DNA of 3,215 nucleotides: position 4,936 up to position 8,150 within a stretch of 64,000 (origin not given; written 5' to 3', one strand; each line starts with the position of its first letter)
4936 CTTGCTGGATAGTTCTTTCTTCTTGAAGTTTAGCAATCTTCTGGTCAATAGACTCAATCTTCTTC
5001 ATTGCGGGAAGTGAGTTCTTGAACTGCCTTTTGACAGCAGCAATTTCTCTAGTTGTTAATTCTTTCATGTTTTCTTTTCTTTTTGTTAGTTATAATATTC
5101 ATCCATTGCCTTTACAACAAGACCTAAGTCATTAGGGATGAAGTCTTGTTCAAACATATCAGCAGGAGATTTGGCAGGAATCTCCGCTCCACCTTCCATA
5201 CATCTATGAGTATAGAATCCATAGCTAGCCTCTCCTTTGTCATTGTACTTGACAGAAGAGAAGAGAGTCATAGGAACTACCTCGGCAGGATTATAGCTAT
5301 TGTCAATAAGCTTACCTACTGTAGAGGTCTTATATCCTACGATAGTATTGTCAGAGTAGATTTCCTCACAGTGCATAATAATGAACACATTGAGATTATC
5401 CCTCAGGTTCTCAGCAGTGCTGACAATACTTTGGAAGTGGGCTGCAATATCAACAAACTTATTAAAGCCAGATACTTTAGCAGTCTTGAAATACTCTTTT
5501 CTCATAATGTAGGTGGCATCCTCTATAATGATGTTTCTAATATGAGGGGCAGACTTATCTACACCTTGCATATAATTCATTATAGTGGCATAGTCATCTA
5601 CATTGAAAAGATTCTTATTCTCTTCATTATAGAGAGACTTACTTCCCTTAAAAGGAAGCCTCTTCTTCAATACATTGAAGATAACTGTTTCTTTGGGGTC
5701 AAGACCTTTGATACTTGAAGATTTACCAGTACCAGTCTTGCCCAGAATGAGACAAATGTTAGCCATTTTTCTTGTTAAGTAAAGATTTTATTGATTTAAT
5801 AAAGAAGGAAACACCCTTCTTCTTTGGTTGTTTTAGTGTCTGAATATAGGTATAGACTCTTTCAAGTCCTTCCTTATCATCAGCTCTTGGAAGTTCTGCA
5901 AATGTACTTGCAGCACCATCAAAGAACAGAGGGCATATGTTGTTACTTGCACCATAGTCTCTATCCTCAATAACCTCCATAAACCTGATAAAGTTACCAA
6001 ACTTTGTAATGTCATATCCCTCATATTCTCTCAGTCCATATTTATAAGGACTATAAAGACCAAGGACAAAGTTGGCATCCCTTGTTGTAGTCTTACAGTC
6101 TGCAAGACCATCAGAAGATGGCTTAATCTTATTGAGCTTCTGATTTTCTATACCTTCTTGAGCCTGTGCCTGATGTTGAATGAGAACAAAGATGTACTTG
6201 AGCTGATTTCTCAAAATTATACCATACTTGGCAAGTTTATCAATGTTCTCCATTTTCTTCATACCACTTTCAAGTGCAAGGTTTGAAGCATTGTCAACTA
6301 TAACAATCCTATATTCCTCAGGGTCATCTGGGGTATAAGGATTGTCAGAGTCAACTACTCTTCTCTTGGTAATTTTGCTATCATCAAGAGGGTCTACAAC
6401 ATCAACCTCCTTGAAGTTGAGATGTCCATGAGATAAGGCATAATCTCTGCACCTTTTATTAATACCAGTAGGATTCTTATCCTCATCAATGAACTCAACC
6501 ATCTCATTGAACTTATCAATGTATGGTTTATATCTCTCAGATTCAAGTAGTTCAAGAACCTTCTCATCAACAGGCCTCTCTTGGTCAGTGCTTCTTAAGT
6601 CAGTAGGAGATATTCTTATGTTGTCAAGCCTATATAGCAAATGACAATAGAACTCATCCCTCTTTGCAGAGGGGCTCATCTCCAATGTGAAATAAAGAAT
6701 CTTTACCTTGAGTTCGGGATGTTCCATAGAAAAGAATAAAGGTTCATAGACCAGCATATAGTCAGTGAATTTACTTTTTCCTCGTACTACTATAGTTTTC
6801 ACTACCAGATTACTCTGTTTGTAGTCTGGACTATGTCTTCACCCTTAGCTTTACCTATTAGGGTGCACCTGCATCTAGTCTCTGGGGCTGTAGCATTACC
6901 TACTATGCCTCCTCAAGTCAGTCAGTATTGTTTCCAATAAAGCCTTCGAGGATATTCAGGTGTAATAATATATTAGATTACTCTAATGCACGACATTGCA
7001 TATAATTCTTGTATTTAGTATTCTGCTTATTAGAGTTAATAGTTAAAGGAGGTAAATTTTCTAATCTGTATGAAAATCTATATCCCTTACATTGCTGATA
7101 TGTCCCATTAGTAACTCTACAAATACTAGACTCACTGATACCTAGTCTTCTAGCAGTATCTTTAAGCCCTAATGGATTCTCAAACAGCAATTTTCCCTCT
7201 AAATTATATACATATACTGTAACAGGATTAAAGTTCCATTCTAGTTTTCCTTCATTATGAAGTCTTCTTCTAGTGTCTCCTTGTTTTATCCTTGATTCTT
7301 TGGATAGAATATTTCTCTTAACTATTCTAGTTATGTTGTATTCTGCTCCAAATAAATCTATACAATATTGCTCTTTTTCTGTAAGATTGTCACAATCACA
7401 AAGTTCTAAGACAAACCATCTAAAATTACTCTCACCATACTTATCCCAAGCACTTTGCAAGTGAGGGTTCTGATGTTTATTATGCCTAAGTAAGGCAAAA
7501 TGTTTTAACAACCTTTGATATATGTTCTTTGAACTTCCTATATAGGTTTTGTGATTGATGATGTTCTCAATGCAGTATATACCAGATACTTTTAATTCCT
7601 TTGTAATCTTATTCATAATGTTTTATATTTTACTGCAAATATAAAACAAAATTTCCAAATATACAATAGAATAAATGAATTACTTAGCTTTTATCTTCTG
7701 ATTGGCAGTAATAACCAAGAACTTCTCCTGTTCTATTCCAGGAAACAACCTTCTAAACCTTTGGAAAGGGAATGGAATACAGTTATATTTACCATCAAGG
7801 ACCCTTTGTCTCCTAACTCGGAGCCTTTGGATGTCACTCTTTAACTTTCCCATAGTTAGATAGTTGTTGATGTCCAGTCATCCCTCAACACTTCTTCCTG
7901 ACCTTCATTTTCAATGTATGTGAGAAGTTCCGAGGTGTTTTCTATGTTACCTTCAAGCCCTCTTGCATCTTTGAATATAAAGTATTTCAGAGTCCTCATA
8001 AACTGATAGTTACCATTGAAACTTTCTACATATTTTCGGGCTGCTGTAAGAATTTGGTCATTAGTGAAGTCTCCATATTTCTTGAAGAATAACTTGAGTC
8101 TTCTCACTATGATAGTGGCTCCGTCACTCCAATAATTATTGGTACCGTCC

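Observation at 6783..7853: Group I intron with a GIY-YIG homing endonuclease splits the DnaB-like helicase inside its Walker A motif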

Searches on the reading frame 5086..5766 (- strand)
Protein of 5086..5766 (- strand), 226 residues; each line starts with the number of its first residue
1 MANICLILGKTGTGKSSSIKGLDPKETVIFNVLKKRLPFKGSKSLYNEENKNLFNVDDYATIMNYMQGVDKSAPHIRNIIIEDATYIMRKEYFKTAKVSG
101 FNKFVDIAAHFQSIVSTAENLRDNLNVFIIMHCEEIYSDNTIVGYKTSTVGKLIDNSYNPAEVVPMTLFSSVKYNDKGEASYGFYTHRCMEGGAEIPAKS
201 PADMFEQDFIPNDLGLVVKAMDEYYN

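Call 4: search_protein_families(library=pfam, proteins=[window:5086-5766:-], max_evalue=0.1)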
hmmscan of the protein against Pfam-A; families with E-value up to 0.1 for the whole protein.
window:5086-5766:- (226 aa): 2 families
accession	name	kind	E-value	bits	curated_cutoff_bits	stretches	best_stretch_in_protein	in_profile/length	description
PF13479.12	AAA_24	-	1.9e-07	31.6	27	1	4-144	4-141/195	AAA domain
PF05673.19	DUF815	-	0.075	12.6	23.8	0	2-22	53-73/249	Protein of unknown function (DUF815)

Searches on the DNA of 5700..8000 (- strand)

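Call 3: search_rna_families(source=window, start=6600, end=7950, threshold=evalue, max_evalue=10, show_alignments=3)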
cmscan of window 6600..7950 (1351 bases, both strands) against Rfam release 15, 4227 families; matches with E-value up to 10: 6.
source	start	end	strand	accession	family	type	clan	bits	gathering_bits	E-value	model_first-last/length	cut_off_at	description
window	6803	7014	-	RF00028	Intron_gpI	Intron;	-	20.5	50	0.015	1-253/253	no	Group I catalytic intron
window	7589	7619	-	RF01319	CRISPR-DR6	Gene; CRISPR;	-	17.2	39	2.5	1-30/30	no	CRISPR RNA direct repeat element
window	7698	7811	-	RF02114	FAM13A-AS1_1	Gene; lncRNA;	-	16.1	70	6.9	1-118/118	no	FAM13A antisense RNA 1 conserved region 1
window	6673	6753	-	RF01506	Afu_294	Gene; snRNA; snoRNA; CD-box;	-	14.9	43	6.3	1-83/83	no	A. fumigatus snoRNA Afu_294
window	7619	7650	+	RF00749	mir-208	Gene; miRNA;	-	14.8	56.4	6.3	23-55/77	no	mir-208 microRNA precursor family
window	6720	6827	-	RF03077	RT-2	Gene; sRNA;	-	14.1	40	1.4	1-222/222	no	RT-2 RNA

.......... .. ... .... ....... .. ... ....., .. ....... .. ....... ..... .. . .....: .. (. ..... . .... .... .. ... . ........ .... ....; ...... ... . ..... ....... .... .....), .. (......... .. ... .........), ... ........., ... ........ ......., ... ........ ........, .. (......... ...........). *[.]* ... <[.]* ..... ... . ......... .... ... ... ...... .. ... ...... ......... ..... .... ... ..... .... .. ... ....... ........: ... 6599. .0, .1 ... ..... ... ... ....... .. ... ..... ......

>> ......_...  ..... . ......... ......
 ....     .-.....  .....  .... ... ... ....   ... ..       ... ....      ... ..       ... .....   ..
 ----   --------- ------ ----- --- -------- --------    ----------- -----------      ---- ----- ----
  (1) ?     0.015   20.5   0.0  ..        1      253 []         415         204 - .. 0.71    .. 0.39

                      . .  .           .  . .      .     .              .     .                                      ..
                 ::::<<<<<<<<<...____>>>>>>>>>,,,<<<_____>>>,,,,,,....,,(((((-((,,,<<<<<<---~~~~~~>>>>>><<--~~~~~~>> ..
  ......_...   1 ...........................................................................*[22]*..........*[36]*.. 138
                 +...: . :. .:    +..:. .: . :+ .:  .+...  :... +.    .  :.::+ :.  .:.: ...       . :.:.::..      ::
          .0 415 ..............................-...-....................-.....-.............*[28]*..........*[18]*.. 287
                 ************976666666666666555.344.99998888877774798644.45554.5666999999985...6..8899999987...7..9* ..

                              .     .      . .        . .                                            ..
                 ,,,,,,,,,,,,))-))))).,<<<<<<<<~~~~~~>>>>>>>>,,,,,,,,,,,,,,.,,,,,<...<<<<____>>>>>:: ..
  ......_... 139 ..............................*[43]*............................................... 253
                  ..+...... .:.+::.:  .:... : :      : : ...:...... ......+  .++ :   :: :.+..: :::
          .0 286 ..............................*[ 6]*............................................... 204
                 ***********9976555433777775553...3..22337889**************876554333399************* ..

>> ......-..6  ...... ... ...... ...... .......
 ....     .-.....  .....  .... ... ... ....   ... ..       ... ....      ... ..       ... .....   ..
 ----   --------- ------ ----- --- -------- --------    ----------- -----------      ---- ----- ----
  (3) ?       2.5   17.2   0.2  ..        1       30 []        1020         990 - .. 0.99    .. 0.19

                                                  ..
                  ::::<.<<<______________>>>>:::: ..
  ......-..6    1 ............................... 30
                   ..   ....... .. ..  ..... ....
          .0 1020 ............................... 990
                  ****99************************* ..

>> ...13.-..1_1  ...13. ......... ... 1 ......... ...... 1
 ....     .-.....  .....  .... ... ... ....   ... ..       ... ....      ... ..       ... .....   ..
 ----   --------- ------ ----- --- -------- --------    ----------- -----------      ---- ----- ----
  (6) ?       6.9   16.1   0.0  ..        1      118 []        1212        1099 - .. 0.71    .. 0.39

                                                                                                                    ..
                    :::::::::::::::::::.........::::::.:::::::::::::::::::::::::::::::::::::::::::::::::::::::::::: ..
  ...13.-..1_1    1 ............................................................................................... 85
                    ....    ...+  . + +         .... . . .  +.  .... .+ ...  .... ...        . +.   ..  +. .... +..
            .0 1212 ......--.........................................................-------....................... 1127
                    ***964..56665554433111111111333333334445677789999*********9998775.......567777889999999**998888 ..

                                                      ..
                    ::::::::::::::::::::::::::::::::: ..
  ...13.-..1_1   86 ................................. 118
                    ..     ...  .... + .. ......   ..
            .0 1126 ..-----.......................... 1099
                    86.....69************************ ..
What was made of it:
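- On Group I self-splicing intron: 20.5 bits against 50, E=0.015 (call 3).
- Closest known: Rfam RF00028 Intron_gpI. Same: The match covers the full model length, and the P3, P4, P6, P7, J8/7 and P9 columns align (call 3).
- RF00028 gives a full-length match, E=0.015 (call 3). There is no reverse transcriptase ORF, and no Rfam group II hit at E<=10 in 6600-7950 (call 3).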

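Call 5: search_dna_similar(query=window:5700-8000:-, collection=phages, mode=near, max_rows=30)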
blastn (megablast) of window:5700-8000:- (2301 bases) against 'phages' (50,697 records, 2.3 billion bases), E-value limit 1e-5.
Records with a match: 1; places in all: 1; records where one place covers at least 80% of the query: 0.
Best place of each record, by identity: 60-80% 1.
By first word of the organism name: bajarodcaudo 1.
By host as written in the record: - 1.
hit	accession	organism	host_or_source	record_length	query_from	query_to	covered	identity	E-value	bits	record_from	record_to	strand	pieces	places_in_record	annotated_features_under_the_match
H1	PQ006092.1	bajarodcaudo virus 1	Chaetodipus spinatus feces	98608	1253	2157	39%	74.4%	2e-98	366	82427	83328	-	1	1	helicase ATPase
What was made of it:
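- Tried and rejected: Searching the region against the phage collection found only one record at 74% identity (call 5).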

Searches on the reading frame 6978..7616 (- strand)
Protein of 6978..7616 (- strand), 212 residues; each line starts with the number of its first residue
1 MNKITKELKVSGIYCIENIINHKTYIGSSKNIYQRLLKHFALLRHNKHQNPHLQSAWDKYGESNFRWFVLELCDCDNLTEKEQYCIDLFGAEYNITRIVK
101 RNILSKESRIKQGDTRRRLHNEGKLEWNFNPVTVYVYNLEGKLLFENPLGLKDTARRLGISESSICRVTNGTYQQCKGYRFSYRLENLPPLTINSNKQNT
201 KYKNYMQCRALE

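Call 4: search_protein_families(library=pfam, proteins=[window:6978-7616:-], max_evalue=0.1)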
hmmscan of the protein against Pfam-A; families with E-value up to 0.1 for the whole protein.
window:6978-7616:- (212 aa): 6 families
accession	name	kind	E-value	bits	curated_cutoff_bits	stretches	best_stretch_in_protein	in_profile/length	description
PF01541.30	GIY-YIG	-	6.3e-11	42.9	22.6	1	12-94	3-78/78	GIY-YIG catalytic domain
PF22083.2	I-HmuI_NUMOD-like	-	0.00042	20.3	27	1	153-181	17-45/46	DNA endonuclease I-HmuI-like, NUMOD-like domain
PF19835.5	SegE_GIY-YIG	-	0.0028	18.3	25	1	13-64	20-64/123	Putative endonuclease segE, GIY-YIG domain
PF07453.19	NUMOD1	-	0.0028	18.3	22.8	1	133-165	2-33/37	NUMOD1 domain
PF04552.19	Sigma54_DBD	-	0.0081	16.3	22.8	1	147-178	48-79/160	Sigma-54, DNA binding domain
PF04545.22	Sigma70_r4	-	0.022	14.7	24.1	0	143-168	15-40/50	Sigma-70, region 4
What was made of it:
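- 6978..7616 (-): GIY-YIG homing endonuclease ORF (212 aa), lying in loop L1. Its last codons overlap the P1 extension, the IGS and the 5' strand of P2. PF01541 E=6.3e-11 (call 4).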

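Call 40: search_solved_structures(query=window:6978-7616:-, max_evalue=0.01, show_alignments=1)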
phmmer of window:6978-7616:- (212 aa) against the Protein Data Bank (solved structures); distinct sequences matched with E-value up to 0.01: 2.
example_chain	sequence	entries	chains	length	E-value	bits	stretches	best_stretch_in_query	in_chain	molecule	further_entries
1mk0_A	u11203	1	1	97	1.4e-07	34.6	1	11-87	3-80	Intron-associated endonuclease 1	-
1ln0_A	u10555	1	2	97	2e-07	34.1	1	11-94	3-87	intron-associated endonuclease 1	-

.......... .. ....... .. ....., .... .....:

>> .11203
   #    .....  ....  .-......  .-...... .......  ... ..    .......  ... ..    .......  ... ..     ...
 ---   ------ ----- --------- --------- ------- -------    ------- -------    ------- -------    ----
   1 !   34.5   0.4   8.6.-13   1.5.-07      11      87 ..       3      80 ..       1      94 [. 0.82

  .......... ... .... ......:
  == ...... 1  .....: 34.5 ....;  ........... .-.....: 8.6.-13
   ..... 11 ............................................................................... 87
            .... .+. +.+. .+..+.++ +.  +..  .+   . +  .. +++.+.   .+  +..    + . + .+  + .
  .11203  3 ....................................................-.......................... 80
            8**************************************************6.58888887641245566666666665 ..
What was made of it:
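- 6978..7616 (-): The only PDB matches are the I-TevI catalytic domain, 1mk0/1ln0, E about 1e-7 (call 40).
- On GIY-YIG homing endonuclease (I-TevI-like): In the alignment to 1mk0, GIY, YIG and Arg are conserved, and there is a Glu opposite the Ala of that chain (call 40).
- Closest known: Phage T4 td group I intron with its GIY-YIG endonuclease I-TevI. Same: The only PDB sequence matches of the window ORF are the I-TevI catalytic domain (1mk0, 1ln0; call 40).
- In the alignment to I-TevI, the GIY and YIG tyrosines and the Arg are conserved, and there is a Glu where the 1mk0 chain has Ala (call 40).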

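Call 41: search_protein_families(library=phrogs, proteins=[window:6978-7616:-], max_evalue=0.001)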
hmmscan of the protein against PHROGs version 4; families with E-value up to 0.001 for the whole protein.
window:6978-7616:- (212 aa): 7 families
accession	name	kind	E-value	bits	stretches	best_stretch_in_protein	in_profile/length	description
phrog_7168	-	DNA, RNA and nucleotide metabolism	1.2e-21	78.4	1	11-89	2-82/284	homing endonuclease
phrog_314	-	DNA, RNA and nucleotide metabolism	2.3e-20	74.1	1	3-189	171-395/574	homing endonuclease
phrog_19446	-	DNA, RNA and nucleotide metabolism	8e-13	49.5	1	12-126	3-123/254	homing endonuclease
phrog_5123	-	DNA, RNA and nucleotide metabolism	4.7e-12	47.1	1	12-89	3-79/152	homing endonuclease with GIY-YIG motif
phrog_13862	-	DNA, RNA and nucleotide metabolism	4.4e-06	27.7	1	10-62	27-77/112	endonuclease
phrog_3404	-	DNA, RNA and nucleotide metabolism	1.4e-05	26.1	1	11-116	3-107/235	HNH endonuclease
phrog_59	-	DNA, RNA and nucleotide metabolism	0.00023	21.6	0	150-197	248-285/423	HNH endonuclease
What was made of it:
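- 6978..7616 (-): PHROG homing-endonuclease families, E=1e-21 (call 41).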
